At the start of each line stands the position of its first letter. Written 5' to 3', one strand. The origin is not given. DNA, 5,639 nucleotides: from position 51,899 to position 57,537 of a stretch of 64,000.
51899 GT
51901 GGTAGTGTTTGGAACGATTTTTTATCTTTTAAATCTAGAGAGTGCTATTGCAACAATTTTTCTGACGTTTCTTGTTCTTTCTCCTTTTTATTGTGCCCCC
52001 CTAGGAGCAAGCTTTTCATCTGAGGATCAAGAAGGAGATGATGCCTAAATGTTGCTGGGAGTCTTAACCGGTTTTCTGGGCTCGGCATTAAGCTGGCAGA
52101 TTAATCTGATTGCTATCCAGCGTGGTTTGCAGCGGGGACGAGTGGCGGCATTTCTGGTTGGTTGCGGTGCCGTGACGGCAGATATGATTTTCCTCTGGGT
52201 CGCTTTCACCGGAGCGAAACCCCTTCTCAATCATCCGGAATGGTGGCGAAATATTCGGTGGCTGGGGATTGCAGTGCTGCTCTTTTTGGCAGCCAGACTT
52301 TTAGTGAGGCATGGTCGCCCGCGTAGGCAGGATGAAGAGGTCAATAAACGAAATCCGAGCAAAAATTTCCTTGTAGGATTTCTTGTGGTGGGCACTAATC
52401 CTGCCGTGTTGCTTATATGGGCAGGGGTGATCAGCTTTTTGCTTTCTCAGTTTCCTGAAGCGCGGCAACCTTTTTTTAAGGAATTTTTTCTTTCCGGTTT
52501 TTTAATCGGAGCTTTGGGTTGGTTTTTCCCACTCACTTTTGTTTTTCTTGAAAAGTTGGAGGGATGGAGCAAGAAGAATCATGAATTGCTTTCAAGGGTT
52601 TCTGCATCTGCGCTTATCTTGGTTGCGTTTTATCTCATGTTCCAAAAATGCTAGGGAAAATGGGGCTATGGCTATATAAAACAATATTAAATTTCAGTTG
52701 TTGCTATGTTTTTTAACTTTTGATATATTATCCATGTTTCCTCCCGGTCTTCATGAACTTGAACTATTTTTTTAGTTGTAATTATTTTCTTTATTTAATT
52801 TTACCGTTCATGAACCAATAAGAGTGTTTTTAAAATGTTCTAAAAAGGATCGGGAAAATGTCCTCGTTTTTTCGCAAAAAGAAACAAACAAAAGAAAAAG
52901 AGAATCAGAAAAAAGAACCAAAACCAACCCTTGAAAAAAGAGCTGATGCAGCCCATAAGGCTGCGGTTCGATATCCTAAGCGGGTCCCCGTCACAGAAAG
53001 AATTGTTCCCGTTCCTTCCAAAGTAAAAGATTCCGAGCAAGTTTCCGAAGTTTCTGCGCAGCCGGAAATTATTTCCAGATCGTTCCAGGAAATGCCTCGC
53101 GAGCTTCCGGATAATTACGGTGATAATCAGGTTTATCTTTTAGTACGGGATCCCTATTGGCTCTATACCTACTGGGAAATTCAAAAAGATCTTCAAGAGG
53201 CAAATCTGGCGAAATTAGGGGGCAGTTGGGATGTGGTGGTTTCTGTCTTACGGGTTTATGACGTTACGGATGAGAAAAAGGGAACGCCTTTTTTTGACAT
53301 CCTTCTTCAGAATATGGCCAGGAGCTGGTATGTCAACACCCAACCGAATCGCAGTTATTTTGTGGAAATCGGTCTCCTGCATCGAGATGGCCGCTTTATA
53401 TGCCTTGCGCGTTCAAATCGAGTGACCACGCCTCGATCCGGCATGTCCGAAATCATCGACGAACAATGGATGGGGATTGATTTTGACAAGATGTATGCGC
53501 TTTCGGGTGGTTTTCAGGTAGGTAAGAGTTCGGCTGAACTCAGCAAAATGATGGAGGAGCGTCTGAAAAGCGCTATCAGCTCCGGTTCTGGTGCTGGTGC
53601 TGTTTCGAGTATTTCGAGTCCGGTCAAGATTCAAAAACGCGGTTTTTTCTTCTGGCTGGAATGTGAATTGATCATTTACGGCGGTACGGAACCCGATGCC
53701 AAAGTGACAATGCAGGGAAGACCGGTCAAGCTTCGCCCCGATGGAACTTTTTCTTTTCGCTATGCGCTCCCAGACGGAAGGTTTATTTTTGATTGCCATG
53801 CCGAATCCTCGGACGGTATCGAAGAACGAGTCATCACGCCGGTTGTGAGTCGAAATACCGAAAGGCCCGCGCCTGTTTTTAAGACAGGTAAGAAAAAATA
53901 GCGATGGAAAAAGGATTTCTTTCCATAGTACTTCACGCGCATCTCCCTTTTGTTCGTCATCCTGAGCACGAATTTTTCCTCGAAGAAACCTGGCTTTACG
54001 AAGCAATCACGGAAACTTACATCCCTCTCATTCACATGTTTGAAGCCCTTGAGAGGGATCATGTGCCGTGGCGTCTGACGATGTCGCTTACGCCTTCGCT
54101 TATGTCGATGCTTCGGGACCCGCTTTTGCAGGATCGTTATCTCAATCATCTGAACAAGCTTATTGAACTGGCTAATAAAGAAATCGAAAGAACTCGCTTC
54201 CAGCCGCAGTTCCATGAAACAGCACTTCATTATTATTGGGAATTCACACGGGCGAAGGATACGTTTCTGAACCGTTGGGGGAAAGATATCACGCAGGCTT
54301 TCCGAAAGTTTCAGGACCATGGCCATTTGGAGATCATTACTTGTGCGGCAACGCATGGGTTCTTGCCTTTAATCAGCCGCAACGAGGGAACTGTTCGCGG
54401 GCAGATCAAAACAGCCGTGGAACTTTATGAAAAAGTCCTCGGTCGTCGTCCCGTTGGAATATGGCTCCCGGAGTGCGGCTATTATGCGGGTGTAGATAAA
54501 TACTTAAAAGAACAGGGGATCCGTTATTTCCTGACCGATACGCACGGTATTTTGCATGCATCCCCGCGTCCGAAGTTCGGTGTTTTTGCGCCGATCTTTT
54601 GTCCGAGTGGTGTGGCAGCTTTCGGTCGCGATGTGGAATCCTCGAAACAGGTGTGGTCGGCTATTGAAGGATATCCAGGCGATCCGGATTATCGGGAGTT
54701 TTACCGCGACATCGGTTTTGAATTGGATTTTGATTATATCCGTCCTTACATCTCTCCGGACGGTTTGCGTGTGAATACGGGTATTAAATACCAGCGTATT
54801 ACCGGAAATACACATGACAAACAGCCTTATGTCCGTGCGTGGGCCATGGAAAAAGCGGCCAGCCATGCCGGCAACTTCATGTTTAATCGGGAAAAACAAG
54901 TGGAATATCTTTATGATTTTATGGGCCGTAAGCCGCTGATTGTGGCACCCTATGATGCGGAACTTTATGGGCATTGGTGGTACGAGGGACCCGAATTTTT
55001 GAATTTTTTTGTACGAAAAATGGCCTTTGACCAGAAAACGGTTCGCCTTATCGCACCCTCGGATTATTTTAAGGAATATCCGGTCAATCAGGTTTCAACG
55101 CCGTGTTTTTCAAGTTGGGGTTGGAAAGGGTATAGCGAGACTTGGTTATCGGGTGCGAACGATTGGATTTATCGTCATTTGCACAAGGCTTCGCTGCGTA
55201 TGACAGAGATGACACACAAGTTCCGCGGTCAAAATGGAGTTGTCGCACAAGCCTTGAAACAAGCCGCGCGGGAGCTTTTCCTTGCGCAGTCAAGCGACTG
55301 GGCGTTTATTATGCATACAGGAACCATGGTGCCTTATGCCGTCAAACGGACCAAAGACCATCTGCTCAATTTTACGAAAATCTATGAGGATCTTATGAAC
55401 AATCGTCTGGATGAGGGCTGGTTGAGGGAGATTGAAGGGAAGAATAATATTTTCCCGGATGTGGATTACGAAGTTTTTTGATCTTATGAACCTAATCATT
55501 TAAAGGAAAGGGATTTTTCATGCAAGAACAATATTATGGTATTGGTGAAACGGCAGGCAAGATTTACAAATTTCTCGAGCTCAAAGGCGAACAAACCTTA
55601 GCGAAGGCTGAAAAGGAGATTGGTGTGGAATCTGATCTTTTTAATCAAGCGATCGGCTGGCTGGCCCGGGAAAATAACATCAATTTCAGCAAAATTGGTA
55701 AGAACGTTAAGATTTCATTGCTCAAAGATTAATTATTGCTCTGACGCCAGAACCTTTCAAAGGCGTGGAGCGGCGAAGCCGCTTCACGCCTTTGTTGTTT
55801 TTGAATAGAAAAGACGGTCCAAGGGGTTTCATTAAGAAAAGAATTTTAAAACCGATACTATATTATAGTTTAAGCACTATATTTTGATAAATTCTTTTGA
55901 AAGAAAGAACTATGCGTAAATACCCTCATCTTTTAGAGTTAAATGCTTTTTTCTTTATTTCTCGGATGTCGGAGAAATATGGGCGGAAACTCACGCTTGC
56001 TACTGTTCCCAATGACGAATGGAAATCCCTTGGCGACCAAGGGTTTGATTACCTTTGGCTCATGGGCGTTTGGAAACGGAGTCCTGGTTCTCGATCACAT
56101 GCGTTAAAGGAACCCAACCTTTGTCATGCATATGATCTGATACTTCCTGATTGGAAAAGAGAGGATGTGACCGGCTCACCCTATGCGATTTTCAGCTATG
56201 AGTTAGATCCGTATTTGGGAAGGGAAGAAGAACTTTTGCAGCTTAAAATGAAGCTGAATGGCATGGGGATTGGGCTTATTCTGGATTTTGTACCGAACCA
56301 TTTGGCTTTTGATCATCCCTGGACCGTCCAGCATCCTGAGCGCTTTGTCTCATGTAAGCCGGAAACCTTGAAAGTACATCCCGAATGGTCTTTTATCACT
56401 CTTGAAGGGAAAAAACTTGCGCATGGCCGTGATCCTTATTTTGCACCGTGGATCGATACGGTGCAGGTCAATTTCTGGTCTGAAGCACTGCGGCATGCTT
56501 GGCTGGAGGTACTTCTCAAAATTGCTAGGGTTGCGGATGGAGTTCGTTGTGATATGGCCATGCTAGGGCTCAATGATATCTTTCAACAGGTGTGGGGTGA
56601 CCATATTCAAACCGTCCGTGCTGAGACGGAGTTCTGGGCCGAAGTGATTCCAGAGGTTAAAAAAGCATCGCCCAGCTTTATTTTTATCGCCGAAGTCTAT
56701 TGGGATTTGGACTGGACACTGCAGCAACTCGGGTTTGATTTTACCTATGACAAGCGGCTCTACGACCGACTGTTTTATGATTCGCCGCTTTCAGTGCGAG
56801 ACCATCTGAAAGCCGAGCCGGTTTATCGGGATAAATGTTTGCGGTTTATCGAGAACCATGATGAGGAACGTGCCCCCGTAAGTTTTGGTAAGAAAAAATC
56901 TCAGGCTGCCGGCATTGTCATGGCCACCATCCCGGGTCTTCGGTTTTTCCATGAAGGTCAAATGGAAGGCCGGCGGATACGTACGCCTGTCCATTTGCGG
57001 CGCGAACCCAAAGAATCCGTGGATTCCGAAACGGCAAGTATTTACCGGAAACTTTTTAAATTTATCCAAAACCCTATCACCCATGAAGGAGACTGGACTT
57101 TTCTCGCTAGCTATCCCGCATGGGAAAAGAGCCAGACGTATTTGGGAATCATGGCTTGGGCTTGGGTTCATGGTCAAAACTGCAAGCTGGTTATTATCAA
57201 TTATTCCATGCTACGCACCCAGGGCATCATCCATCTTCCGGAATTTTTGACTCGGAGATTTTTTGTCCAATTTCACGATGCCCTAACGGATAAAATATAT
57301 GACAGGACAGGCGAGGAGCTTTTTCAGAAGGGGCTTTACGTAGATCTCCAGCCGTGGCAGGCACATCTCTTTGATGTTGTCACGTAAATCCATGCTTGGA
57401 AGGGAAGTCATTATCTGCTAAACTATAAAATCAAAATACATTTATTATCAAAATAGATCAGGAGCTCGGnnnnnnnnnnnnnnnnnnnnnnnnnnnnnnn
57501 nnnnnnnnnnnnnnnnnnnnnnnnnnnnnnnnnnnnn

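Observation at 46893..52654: Two B12-binding radical SAM enzymes translationally coupled to psd-pssA, directly downstream of a riboswitch-controlled B12 import operon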

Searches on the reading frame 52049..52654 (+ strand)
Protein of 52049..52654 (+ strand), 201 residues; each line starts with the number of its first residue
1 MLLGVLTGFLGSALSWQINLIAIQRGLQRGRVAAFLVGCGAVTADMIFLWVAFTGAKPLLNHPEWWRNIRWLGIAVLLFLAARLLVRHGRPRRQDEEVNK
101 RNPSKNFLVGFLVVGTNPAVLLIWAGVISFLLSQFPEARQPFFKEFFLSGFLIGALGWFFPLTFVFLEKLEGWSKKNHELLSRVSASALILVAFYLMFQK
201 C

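Call 9: search_protein_families(library=pfam, proteins=[window:52049-52654:+], max_evalue=0.01)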
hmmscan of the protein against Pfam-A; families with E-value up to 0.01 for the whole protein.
window:52049-52654:+ (201 aa): 2 families
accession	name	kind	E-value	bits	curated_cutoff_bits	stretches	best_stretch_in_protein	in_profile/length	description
PF01810.24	LysE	-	8.7e-23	81.2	25.6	1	19-199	11-192/193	LysE type translocator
PF03994.20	DUF350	-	0.0015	19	26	1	21-115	33-124/133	Domain of Unknown Function (DUF350)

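Call 10: search_protein_families(library=ncbifam, proteins=[window:52049-52654:+], max_evalue=0.01)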
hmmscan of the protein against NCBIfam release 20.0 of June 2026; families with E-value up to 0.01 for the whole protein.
window:52049-52654:+ (201 aa): 3 families
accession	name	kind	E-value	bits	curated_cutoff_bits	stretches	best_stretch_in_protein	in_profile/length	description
TIGR00949.1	2A76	subfamily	8.1e-11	42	183.95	1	21-194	8-183/185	homoserine/threonine efflux transporter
NF008201.0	PRK10958.1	equivalog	4.1e-08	33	165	1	22-138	31-144/212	leucine efflux protein LeuE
NF007591.0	PRK10229.1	equivalog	0.00045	20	288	1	24-166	28-171/206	threonine export protein RhtC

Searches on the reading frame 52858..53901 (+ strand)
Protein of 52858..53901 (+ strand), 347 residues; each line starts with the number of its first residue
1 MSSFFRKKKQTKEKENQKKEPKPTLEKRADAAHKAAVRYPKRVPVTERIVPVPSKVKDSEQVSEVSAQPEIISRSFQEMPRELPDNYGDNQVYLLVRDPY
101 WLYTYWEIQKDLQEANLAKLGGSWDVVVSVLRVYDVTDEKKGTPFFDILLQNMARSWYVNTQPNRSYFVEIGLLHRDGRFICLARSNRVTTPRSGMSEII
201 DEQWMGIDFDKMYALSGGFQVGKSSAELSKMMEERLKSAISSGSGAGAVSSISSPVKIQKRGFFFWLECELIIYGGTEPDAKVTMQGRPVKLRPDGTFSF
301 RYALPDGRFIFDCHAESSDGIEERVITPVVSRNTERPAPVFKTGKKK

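Call 9: search_protein_families(library=pfam, proteins=[window:52858-53901:+], max_evalue=0.01)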
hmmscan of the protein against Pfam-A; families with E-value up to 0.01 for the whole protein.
window:52858-53901:+ (347 aa): 1 family
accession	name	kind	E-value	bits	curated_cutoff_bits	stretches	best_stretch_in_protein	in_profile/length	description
PF16258.11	DUF4912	-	1.5e-32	112.8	29.4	1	87-202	1-118/118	Domain of unknown function (DUF4912)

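Call 10: search_protein_families(library=ncbifam, proteins=[window:52858-53901:+], max_evalue=0.01)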
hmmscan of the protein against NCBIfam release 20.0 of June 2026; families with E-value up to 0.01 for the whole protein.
window:52858-53901:+ (347 aa): 0 families

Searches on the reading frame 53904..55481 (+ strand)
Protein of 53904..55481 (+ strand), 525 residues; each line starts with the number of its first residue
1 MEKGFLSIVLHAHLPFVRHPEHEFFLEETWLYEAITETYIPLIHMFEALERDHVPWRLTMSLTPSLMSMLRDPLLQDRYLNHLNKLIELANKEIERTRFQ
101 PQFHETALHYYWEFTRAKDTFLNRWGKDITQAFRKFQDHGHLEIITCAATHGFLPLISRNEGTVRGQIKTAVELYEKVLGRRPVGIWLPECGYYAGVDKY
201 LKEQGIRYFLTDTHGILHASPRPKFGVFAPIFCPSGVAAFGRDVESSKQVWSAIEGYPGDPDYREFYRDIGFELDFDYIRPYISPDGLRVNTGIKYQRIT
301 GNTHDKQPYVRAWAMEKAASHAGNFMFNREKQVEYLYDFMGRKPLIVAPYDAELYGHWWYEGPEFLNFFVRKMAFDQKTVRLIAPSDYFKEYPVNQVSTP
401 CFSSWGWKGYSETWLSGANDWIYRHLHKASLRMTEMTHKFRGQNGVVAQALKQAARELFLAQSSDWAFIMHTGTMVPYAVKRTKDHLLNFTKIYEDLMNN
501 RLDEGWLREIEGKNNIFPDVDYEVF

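Call 9: search_protein_families(library=pfam, proteins=[window:53904-55481:+], max_evalue=0.01)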
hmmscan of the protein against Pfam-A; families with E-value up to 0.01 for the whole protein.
window:53904-55481:+ (525 aa): 2 families
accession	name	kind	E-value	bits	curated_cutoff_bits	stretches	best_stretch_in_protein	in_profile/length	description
PF03065.20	Glyco_hydro_57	-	2.6e-43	148.8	21.2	1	8-329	2-276/291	Glycosyl hydrolase family 57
PF09210.16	BE_C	-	6.6e-39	132.8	25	1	425-525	1-101/101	1,4-alpha-glucan branching enzyme, C-terminal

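Call 10: search_protein_families(library=ncbifam, proteins=[window:53904-55481:+], max_evalue=0.01)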
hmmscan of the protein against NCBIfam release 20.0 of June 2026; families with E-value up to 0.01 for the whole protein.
window:53904-55481:+ (525 aa): 2 families
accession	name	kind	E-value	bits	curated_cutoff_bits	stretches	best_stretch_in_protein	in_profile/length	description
NF041133.1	branch_enz_Thcocales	equivalog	2.3e-94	316.9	1000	1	4-523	1-531/553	1,4-alpha-glucan branching protein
NF041566.1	branchenz_Thermus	equivalog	8e-86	288.8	920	1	7-524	4-525/527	1,4-alpha-glucan branching protein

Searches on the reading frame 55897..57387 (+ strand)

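Call 64: search_protein_families(library=pfam, proteins=[window:55897-57387:+], max_evalue=0.00001)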
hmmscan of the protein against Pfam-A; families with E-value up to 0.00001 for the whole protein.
window:55897-57387:+ (496 aa): 1 family
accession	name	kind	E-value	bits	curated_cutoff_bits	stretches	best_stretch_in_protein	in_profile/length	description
PF00128.31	Alpha-amylase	-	5.9e-08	32.8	22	1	101-355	57-352/446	Alpha amylase, catalytic domain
